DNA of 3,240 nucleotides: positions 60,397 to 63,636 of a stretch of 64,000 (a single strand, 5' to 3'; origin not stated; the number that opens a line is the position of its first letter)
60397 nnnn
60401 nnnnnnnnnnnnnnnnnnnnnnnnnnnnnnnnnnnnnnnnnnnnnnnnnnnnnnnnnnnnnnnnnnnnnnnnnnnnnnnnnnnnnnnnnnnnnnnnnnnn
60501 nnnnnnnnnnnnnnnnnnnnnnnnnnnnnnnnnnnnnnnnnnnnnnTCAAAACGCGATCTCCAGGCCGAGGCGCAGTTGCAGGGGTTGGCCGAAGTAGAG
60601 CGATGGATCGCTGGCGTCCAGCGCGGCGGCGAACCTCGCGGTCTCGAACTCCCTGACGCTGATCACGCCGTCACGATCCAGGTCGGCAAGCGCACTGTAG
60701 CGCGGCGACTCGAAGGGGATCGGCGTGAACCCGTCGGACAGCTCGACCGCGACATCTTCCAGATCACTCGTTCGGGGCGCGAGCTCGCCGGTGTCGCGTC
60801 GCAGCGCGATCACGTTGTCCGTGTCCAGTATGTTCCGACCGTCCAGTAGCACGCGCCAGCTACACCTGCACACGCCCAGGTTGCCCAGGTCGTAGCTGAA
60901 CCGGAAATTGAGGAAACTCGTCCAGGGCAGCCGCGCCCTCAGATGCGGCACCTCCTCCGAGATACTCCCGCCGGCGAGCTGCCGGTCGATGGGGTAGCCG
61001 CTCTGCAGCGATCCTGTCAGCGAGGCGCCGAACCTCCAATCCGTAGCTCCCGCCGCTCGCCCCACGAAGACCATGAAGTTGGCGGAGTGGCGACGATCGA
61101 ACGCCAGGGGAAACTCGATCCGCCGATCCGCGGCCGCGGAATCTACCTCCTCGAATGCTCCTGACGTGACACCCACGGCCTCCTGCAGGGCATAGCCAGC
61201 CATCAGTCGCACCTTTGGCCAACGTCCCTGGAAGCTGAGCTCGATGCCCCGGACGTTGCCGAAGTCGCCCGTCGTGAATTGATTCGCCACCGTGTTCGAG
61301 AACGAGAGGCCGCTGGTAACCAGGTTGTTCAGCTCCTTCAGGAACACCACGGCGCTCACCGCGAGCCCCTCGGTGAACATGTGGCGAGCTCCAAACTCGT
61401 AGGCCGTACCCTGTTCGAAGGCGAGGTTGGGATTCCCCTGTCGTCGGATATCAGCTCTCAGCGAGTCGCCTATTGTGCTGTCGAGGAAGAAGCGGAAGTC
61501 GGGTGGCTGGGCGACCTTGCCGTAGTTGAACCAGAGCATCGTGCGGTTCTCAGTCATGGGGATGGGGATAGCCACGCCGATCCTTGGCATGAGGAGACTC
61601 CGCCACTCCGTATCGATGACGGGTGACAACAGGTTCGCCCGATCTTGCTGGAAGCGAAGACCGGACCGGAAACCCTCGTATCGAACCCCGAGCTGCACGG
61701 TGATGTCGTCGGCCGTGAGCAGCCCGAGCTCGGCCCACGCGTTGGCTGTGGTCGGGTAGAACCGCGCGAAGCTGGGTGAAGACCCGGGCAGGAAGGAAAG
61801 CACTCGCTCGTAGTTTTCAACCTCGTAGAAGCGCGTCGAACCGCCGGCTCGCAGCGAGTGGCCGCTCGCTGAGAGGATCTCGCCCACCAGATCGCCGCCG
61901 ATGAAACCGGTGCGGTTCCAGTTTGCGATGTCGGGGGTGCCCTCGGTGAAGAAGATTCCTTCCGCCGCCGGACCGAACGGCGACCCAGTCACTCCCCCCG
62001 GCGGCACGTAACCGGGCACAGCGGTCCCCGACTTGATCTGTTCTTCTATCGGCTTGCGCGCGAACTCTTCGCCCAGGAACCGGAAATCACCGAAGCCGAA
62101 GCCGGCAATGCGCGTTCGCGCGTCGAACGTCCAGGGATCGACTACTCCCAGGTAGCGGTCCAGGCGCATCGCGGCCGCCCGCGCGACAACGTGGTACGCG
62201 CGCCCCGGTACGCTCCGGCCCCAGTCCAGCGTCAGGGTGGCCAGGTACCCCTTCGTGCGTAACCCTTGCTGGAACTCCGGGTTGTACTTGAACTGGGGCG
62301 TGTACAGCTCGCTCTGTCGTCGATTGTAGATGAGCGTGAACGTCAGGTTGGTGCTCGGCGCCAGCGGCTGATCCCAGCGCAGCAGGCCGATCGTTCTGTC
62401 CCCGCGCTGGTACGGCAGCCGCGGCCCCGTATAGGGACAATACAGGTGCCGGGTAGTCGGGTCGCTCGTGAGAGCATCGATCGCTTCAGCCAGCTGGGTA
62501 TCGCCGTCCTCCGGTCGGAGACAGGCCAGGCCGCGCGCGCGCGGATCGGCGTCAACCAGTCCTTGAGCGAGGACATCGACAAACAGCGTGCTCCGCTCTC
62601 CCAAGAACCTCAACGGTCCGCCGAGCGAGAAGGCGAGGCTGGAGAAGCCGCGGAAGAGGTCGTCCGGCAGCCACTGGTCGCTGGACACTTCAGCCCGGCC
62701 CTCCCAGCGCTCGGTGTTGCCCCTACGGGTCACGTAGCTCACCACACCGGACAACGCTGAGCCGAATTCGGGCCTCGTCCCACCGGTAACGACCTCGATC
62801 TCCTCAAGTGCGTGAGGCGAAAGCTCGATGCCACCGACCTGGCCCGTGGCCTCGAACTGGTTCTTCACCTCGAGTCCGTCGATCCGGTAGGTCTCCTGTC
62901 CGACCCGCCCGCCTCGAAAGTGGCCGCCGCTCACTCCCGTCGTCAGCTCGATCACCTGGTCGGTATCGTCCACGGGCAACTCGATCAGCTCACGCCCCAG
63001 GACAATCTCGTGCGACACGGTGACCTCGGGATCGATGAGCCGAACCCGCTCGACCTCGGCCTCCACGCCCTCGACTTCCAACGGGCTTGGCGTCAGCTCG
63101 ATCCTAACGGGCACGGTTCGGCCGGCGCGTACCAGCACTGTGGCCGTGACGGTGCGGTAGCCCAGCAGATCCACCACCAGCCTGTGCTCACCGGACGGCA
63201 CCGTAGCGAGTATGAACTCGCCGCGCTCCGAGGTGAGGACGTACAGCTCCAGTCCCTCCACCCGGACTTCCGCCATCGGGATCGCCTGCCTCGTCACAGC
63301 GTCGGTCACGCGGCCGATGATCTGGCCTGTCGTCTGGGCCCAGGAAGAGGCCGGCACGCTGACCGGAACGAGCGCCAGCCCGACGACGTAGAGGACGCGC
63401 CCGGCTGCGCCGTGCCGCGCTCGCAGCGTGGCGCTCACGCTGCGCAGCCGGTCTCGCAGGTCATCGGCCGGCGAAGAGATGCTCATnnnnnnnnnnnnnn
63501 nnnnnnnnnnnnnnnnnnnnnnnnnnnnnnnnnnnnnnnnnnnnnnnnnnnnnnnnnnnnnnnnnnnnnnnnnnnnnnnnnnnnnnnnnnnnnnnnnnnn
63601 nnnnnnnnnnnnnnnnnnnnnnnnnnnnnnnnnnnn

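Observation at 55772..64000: M48 protease, CarboxypepD_reg TonB-dependent receptor, two beta-propeller lipoproteins, OPT transporter and small lipoprotein: candidate two-membrane import pathway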

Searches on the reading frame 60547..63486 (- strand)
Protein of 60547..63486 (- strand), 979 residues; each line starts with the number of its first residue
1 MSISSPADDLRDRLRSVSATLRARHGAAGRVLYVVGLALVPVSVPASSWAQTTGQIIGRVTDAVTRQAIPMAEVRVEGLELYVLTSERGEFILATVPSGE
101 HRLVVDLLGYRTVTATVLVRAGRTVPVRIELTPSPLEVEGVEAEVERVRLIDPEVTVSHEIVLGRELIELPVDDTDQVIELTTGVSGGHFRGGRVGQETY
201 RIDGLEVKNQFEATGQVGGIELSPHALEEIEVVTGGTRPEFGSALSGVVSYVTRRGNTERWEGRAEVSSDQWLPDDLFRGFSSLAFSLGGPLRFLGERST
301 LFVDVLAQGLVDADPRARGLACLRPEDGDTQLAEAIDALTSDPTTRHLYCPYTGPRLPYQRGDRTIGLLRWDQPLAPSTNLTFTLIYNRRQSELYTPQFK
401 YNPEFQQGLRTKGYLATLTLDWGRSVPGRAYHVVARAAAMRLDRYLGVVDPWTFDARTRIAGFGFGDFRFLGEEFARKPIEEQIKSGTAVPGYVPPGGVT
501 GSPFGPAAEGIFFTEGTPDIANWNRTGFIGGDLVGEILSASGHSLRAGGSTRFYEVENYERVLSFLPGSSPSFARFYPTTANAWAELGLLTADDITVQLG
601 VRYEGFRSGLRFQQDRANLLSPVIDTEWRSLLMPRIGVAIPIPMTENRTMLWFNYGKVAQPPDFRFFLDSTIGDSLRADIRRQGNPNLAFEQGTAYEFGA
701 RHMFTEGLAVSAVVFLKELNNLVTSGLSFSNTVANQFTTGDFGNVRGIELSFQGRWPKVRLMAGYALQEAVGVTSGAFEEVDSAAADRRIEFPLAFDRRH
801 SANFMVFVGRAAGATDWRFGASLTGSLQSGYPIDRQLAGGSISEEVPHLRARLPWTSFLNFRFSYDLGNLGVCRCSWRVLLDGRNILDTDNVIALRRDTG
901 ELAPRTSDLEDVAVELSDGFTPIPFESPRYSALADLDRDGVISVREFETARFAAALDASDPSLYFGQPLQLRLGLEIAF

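Call 5: search_protein_families(library=pfam, proteins=[window:60547-63486:-], max_evalue=0.01)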
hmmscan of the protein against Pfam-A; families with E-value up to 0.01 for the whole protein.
window:60547-63486:- (979 aa): 5 families
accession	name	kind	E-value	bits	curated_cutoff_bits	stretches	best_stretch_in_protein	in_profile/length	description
PF13715.12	CarbopepD_reg_2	-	1.1e-13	51.4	32.2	1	57-141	2-86/88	CarboxypepD_reg-like domain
PF13620.12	CarboxypepD_reg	-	9e-13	48.8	32.3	1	56-132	2-82/82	Carboxypeptidase regulatory-like domain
PF08308.17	PEGA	-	0.00015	22.1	20.8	1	95-134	31-70/71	PEGA domain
PF07715.20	Plug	-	0.0019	19.1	23.9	1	189-247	49-106/107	TonB-dependent Receptor Plug Domain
PF13202.12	EF-hand_5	-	0.0055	16.6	25.9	0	934-949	8-23/25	EF hand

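Call 6: search_protein_families(library=ncbifam, proteins=[window:60547-63486:-], max_evalue=0.01)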
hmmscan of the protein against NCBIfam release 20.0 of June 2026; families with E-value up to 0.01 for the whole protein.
window:60547-63486:- (979 aa): 7 families
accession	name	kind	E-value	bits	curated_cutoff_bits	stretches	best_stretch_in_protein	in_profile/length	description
NF052345.1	S_layer_anammox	exception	1.1e-09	36.3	1400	1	44-135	1303-1395/1596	Kustd1514 family S-layer glycoprotein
TIGR01783.1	TonB-siderophor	subfamily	8.4e-09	34.6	223.5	1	580-767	362-525/649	TonB-dependent siderophore receptor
TIGR01785.1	TonB-hemin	subfamily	2.3e-05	23.1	316.85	0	587-751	372-542/677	TonB-dependent heme/hemoglobin receptor family protein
NF053590.1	TonB_dep_TOL0244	equivalog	3.2e-05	22.8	645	1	672-770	396-494/604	TOL_0244 family TonB-dependent receptor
TIGR01786.1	TonB-hemlactrns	subfamily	0.00028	19.4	323.75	0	543-756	349-565/719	TonB-dependent hemoglobin/transferrin/lactoferrin family receptor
TIGR01782.1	TonB-Xanth-Caul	subfamily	0.0022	16.3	310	1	580-776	524-747/868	TonB-dependent receptor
TIGR01779.1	TonB-B12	equivalog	0.004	15.7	599.7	0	684-776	425-512/614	TonB-dependent vitamin B12 receptor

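Call 7: find_homologous_proteins(query=window:60547-63486:-, max_evalue=0.00001)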
Query window:60547-63486:- (979 aa): 284 proteins with E <= 0.00001 among 8000 candidates; the best 120 are listed.
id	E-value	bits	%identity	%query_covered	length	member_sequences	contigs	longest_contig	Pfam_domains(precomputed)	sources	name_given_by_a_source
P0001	0.0e+0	2170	98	100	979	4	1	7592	PF13715.13,PF13620.13,PF00593.31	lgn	-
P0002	0.0e+0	1699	78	97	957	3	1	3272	PF13715.13,PF08308.18,PF13620.13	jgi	jgi:hypothetical protein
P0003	0.0e+0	1657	77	96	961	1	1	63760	PF13715.13,PF13620.13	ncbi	-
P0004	0.0e+0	1631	77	93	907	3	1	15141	PF13715.13,PF08308.18,PF13620.13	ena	-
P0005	0.0e+0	1582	73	97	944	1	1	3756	PF13715.13,PF13620.13,PF00593.31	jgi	jgi:outer membrane receptor protein involved in Fe transport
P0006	0.0e+0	1572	73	95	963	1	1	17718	PF13715.13,PF13620.13,PF00593.31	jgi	jgi:hypothetical protein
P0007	0.0e+0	1494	68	98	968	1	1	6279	PF13715.13,PF07715.21,PF13620.13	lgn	-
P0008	0.0e+0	1462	67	96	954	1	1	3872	PF13715.13,PF07715.21,PF13620.13,PF00593.31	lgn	-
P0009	0.0e+0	1406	66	94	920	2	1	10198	PF13715.13,PF13620.13,PF00593.31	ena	-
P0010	0.0e+0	1394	66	95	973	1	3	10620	PF13715.13,PF13620.13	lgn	-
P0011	0.0e+0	1381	65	98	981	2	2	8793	PF13715.13,PF13620.13,PF00593.31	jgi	jgi:hypothetical protein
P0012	0.0e+0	1374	65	97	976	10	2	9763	PF13715.13,PF13620.13,PF00593.31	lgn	-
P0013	0.0e+0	1367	65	97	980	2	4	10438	PF13715.13,PF07715.21,PF13620.13,PF00593.31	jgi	jgi:hypothetical protein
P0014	0.0e+0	1334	62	96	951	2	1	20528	PF13715.13,PF13620.13,PF00593.31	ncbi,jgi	jgi:hypothetical protein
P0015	0.0e+0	1307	61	99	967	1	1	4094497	PF13715.13,PF13620.13,PF00593.31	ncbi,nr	ncbi:MAG: TonB-dependent receptor [Gemmatimonadota bacterium]|nr:MAG: TonB-dependent receptor [Gemma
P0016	0.0e+0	1300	63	95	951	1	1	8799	PF13715.13,PF13620.13,PF00593.31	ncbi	-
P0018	0.0e+0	1292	62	96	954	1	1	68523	PF13715.13,PF13620.13,PF00593.31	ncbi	-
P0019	0.0e+0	1286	61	95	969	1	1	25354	PF13715.13,PF13620.13,PF00593.31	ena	-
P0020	0.0e+0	1278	59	96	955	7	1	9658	PF13715.13,PF13620.13,PF00593.31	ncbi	-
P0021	0.0e+0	1275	60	100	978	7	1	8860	PF13715.13,PF13620.13,PF00593.31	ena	-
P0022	0.0e+0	1270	60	96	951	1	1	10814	PF13715.13,PF13620.13,PF00593.31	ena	-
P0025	0.0e+0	1262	61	95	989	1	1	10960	PF13715.13,PF13620.13,PF00593.31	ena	-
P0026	0.0e+0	1260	60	97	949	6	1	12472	PF13715.13,PF13620.13,PF00593.31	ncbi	-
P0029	0.0e+0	1254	60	96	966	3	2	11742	PF13715.13,PF13620.13,PF00593.31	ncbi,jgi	jgi:hypothetical protein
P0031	0.0e+0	1248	60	95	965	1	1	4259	PF13715.13,PF13620.13,PF00593.31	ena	-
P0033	0.0e+0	1245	60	96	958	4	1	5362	PF13715.13,PF13620.13,PF00593.31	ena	-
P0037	0.0e+0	1230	59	95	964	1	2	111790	PF13715.13,PF13620.13,PF00593.31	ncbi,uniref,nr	ncbi:MAG: TonB-dependent receptor [Gemmatimonadetes bacterium]|uniref:TonB-dependent receptor n=1 Ta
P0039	0.0e+0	1205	58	99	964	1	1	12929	PF13715.13,PF13620.13,PF00593.31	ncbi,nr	ncbi:MAG: TonB-dependent receptor [Gemmatimonadetes bacterium]|nr:TonB-dependent receptor [Gemmatimo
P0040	0.0e+0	1204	59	95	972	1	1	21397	PF13715.13,PF13620.13,PF00593.31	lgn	-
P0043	0.0e+0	1175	56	96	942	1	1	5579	PF13715.13,PF13620.13,PF00593.31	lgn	-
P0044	0.0e+0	1173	56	97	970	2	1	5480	PF13715.13,PF07715.21,PF13620.13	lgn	-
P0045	0.0e+0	1170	58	95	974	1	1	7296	PF13715.13,PF13620.13,PF00593.31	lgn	-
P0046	0.0e+0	1166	57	97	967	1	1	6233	PF13715.13,PF13620.13,PF00593.31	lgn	-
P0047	0.0e+0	1162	55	99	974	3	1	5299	PF13715.13,PF13620.13,PF00593.31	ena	-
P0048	0.0e+0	1126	53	100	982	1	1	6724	PF13715.13,PF07715.21,PF13620.13,PF00593.31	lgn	-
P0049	0.0e+0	1116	56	96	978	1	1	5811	PF13715.13,PF07715.21,PF13620.13,PF00593.31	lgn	-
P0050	0.0e+0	1111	54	97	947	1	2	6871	PF13715.13,PF07715.21,PF13620.13,PF00593.31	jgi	jgi:hypothetical protein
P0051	0.0e+0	1110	55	99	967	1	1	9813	PF13715.13,PF07715.21,PF13620.13,PF00593.31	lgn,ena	-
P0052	0.0e+0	1107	54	98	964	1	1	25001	PF13715.13,PF07715.21,PF13620.13,PF00593.31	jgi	jgi:hypothetical protein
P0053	0.0e+0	1106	54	96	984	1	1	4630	PF13715.13,PF13620.13,PF00593.31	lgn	-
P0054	0.0e+0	1105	54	96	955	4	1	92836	PF13715.13,PF07715.21,PF13620.13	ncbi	-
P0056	0.0e+0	1093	53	95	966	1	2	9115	PF13715.13,PF07715.21,PF13620.13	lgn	-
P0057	0.0e+0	1090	54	97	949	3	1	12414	PF13715.13,PF07715.21,PF13620.13,PF00593.31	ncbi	-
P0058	0.0e+0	1084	54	95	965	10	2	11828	PF13715.13,PF13620.13,PF00593.31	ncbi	-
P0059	0.0e+0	1080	53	95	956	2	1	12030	PF13715.13,PF13620.13,PF00593.31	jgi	jgi:hypothetical protein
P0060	0.0e+0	1080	55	95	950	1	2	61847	PF13715.13,PF07715.21,PF13620.13,PF00593.31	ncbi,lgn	ncbi:MAG: TonB-dependent receptor domain-containing protein [Gemmatimonadota bacterium]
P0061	0.0e+0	1080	54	95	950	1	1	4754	PF13715.13,PF07715.21,PF13620.13,PF00593.31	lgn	-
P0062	0.0e+0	1079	53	95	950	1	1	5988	PF07715.21,PF13620.13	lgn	-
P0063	0.0e+0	1078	54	97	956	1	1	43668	PF13715.13,PF13620.13,PF00593.31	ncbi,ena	-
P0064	0.0e+0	1077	54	95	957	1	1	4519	PF13715.13,PF13620.13,PF00593.31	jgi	jgi:hypothetical protein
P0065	0.0e+0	1071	54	95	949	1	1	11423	PF13715.13,PF13620.13,PF00593.31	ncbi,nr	ncbi:MAG TPA: TonB-dependent receptor [Longimicrobiales bacterium]|nr:TonB-dependent receptor [Longi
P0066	0.0e+0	1070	54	97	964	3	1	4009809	PF13715.13,PF13620.13,PF00593.31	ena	-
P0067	0.0e+0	1069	53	97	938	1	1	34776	PF13715.13,PF13620.13,PF00593.31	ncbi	-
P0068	0.0e+0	1067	53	99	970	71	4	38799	PF13715.13,PF13620.13,PF00593.31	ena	-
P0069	0.0e+0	1065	53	95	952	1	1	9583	PF13715.13,PF07715.21,PF13620.13,PF00593.31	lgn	-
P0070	0.0e+0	1064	53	96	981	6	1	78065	PF13715.13,PF13620.13,PF00593.31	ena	-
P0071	0.0e+0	1064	54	96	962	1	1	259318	PF13715.13,PF13620.13,PF00593.31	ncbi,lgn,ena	-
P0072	0.0e+0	1061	54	96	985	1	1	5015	PF13715.13,PF13620.13,PF00593.31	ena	-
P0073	0.0e+0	1061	54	96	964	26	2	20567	PF13715.13,PF13620.13,PF00593.31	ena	-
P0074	0.0e+0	1061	53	97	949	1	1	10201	PF13715.13,PF07715.21,PF13620.13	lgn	-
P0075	0.0e+0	1060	53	95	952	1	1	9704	PF13715.13,PF07715.21,PF13620.13,PF00593.31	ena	-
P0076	0.0e+0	1059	54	95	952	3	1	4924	PF13715.13,PF07715.21,PF13620.13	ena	-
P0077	0.0e+0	1059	54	96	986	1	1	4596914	PF13715.13,PF13620.13,PF00593.31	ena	-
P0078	0.0e+0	1057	52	97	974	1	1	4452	PF13715.13,PF07715.21,PF13620.13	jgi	jgi:hypothetical protein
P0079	0.0e+0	1055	54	97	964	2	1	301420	PF13715.13,PF13620.13,PF00593.31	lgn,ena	-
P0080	0.0e+0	1054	53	95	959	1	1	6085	PF13715.13,PF13620.13,PF00593.31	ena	-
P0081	0.0e+0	1054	53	96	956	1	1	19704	PF13715.13,PF13620.13,PF00593.31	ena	-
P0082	0.0e+0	1052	54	96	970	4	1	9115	PF13715.13,PF13620.13,PF00593.31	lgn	-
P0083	0.0e+0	1051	53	95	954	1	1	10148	PF13715.13,PF07715.21,PF13620.13,PF00593.31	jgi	jgi:hypothetical protein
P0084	0.0e+0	1051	53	98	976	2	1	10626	PF13715.13,PF07715.21,PF13620.13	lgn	-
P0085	0.0e+0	1050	54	95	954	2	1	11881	PF13715.13,PF07715.21,PF13620.13,PF00593.31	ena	-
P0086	0.0e+0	1049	53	95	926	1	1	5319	PF13715.13,PF07715.21,PF13620.13,PF00593.31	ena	-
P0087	0.0e+0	1049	53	95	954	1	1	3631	PF13715.13,PF07715.21,PF13620.13,PF00593.31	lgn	-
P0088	0.0e+0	1049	53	97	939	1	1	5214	PF13715.13,PF07715.21,PF13620.13,PF00593.31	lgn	-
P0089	0.0e+0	1046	52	96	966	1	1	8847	PF13715.13,PF07715.21,PF13620.13,PF00593.31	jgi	jgi:hypothetical protein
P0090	0.0e+0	1046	51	97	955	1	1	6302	PF13715.13,PF07715.21,PF13620.13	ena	-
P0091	0.0e+0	1045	53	97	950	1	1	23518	PF13715.13,PF07715.21,PF13620.13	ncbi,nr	ncbi:MAG: TonB-dependent receptor [Gemmatimonadetes bacterium]|nr:TonB-dependent receptor [Gemmatimo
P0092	0.0e+0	1045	54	92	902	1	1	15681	PF13620.13,PF00593.31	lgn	-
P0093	0.0e+0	1045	53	99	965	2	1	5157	PF13715.13,PF13620.13,PF00593.31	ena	-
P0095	0.0e+0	1043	52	97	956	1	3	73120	PF13715.13,PF07715.21,PF13620.13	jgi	jgi:hypothetical protein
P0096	0.0e+0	1043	53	96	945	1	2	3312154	PF13715.13,PF07715.21,PF13620.13,PF00593.31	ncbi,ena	-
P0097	0.0e+0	1041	52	96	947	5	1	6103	PF13715.13,PF07715.21,PF13620.13,PF00593.31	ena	-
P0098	0.0e+0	1040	54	95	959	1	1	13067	PF13715.13,PF07715.21,PF13620.13,PF00593.31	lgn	-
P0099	0.0e+0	1039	52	96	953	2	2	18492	PF13715.13,PF07715.21,PF13620.13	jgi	jgi:hypothetical protein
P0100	0.0e+0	1038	61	77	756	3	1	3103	PF00593.31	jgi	jgi:hypothetical protein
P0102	0.0e+0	1037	52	96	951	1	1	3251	PF13715.13,PF07715.21,PF13620.13,PF00593.31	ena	-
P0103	0.0e+0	1036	53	96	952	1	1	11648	PF13715.13,PF07715.21,PF13620.13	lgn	-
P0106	0.0e+0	1034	52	96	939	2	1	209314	PF13715.13,PF13620.13,PF00593.31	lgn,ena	-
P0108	0.0e+0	1033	53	97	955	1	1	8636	PF13715.13,PF07715.21,PF13620.13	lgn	-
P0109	0.0e+0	1033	52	96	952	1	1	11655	PF13715.13,PF07715.21,PF13620.13,PF00593.31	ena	-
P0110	0.0e+0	1032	52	97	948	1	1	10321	PF13715.13,PF07715.21,PF13620.13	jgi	jgi:hypothetical protein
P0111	0.0e+0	1032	53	98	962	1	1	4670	PF13715.13,PF07715.21,PF13620.13,PF00593.31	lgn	-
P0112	0.0e+0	1032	51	96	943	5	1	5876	PF13715.13,PF07715.21,PF13620.13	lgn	-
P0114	0.0e+0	1031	51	98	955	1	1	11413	PF13715.13,PF13620.13,PF00593.31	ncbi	ncbi:MAG: TonB-dependent receptor domain-containing protein [Gemmatimonadota bacterium]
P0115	0.0e+0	1030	52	95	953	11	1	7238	PF13715.13,PF07715.21,PF13620.13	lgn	-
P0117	0.0e+0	1028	53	95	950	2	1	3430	PF13715.13,PF07715.21,PF13620.13,PF00593.31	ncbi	-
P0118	0.0e+0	1028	52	95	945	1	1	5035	PF13715.13,PF13620.13,PF00593.31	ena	-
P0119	0.0e+0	1028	53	94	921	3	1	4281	PF13715.13,PF07715.21,PF13620.13,PF00593.31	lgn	-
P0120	0.0e+0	1027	52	96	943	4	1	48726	PF13715.13,PF07715.21,PF13620.13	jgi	jgi:hypothetical protein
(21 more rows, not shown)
